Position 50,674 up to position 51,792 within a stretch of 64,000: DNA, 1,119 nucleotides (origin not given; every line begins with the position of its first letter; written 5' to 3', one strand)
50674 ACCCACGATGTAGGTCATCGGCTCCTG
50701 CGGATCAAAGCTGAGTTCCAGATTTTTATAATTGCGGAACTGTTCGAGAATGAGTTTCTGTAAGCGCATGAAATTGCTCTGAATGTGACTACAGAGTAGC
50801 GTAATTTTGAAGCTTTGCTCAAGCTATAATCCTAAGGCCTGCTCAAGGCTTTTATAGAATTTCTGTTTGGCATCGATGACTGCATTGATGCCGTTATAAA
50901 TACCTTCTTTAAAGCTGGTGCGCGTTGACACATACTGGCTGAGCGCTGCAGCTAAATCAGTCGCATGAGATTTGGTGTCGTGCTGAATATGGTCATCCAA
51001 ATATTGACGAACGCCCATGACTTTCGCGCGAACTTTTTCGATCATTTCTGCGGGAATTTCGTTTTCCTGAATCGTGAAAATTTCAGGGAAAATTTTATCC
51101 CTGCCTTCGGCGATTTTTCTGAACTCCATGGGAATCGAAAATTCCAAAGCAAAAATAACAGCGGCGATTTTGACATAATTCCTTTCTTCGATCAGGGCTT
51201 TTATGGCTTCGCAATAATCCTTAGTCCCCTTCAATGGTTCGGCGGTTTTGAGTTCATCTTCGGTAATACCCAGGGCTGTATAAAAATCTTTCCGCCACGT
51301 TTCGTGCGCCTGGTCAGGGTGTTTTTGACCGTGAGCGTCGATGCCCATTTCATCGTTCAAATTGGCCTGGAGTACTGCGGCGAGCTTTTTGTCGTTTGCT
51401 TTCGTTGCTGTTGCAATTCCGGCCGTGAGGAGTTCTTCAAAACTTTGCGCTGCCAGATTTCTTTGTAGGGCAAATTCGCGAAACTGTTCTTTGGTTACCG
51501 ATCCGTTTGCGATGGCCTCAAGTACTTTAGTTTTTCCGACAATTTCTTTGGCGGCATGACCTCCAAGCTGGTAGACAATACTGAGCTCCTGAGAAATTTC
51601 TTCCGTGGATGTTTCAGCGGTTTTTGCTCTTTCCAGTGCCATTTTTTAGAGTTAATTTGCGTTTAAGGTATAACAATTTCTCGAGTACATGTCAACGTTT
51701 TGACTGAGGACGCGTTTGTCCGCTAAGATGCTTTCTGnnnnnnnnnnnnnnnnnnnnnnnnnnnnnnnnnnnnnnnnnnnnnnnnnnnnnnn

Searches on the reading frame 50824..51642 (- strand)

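Call 61: search_protein_families(library=pfam, proteins=[window:50824-51642:-], max_evalue=0.0001)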
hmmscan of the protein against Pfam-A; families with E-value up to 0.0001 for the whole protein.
window:50824-51642:- (272 aa): 2 families
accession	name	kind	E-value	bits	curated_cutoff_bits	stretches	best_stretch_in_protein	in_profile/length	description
PF14518.11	Haem_oxygenas_2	-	1.9e-12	47.8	28.9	1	55-258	1-175/177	Iron-containing redox enzyme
PF03070.21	TENA_THI-4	-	1e-11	45.5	22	1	42-218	18-184/210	TENA/THI-4/PQQC family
